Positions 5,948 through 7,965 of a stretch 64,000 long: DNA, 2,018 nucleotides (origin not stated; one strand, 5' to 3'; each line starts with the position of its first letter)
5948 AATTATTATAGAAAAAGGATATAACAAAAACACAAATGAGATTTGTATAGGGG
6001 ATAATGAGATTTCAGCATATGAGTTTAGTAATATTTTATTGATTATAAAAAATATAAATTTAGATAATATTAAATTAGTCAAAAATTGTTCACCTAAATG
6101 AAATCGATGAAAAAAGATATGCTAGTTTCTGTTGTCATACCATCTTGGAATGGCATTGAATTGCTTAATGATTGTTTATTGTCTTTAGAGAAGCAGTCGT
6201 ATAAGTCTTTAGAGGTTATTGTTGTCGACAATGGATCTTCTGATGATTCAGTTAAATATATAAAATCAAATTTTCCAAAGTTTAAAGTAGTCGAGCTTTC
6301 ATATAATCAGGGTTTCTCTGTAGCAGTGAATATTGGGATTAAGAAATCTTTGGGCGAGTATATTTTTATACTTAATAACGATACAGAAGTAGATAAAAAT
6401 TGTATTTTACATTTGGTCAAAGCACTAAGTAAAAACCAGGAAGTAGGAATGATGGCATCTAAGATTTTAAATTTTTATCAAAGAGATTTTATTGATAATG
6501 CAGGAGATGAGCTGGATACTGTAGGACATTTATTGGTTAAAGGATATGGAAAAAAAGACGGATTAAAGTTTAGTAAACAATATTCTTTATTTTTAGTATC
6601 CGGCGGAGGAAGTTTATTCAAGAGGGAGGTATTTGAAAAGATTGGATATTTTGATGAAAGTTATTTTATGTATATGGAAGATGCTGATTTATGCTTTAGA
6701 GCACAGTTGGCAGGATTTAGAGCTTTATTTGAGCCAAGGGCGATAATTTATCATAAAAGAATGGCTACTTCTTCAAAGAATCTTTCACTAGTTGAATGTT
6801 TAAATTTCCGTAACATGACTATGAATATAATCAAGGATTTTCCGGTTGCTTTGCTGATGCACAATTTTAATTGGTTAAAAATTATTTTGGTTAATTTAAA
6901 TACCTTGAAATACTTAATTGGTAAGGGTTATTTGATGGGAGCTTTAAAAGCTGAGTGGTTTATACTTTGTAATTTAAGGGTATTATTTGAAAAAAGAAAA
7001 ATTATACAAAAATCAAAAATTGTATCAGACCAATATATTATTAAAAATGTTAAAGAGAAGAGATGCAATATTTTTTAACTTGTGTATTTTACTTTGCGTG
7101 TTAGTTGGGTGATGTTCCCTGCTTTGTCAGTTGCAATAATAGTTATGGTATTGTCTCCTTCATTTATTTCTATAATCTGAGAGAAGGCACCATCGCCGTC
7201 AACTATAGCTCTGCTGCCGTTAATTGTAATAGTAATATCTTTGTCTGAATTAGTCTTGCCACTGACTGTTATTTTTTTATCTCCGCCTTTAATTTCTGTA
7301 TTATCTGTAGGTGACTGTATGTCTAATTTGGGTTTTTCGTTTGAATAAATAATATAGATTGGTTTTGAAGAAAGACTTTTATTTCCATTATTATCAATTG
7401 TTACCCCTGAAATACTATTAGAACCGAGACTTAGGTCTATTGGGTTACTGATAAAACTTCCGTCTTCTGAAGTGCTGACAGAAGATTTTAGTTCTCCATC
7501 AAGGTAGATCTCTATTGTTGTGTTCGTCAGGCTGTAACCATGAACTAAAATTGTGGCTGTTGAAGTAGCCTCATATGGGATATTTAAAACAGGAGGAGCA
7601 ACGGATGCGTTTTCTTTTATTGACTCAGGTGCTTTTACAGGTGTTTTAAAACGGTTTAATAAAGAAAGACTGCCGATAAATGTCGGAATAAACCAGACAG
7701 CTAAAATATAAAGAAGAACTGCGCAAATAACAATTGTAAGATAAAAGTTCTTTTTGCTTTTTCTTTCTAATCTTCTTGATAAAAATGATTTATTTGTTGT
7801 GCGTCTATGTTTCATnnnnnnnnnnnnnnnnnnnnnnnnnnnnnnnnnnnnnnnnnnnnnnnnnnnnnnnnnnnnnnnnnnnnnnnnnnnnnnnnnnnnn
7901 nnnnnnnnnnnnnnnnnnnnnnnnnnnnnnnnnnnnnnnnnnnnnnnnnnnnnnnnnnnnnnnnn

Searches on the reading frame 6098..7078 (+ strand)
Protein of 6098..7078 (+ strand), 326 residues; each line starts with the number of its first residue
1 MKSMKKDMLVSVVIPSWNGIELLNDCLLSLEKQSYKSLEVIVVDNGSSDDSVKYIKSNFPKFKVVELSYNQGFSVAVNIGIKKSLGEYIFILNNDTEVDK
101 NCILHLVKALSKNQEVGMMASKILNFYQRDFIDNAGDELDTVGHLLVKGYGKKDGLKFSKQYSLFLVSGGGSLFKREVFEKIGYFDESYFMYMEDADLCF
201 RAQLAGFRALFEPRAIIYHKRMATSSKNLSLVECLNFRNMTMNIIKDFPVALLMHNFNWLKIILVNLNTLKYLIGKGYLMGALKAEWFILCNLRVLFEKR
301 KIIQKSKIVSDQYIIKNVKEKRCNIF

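Call 27: search_protein_families(library=pfam, proteins=[window:6098-7078:+], max_evalue=0.01)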
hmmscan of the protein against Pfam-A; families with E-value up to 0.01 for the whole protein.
window:6098-7078:+ (326 aa): 4 families
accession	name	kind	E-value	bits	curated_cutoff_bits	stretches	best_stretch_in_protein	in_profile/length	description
PF00535.33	Glycos_transf_2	-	8.6e-31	107.6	23.3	1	11-183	1-168/168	Glycosyl transferase family 2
PF13641.12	Glyco_tranf_2_3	-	3.6e-15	57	27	1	10-225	3-217/230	Glycosyltransferase like family 2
PF10111.15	Glyco_tranf_2_2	-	1.3e-11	45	27.3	1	11-222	1-219/276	Glycosyltransferase like family 2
PF13632.12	Glyco_trans_2_3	-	8.8e-09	35.9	27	1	88-220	1-124/198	Glycosyl transferase family group 2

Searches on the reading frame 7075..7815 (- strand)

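Call 27: search_protein_families(library=pfam, proteins=[window:7075-7815:-], max_evalue=0.01)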
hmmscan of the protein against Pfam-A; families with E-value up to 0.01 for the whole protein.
window:7075-7815:- (246 aa): 5 families
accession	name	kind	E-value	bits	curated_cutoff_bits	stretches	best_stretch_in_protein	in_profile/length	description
PF09136.16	Glucodextran_B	-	1.7e-20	73.2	27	1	162-243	1-80/83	Glucodextranase, domain B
PF19077.6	Big_13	-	1.6e-06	28.9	27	1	182-239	31-94/102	Bacterial Ig-like domain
PF12733.13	Cadherin-like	-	1.8e-06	28.7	24.2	1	179-237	26-80/89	Cadherin-like beta sandwich domain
PF17936.7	Big_6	-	1.8e-06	28.5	27.6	1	171-236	4-74/83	Bacterial Ig domain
PF16389.11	DUF4998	-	0.0089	16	29.1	0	171-234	24-98/199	Domain of unknown function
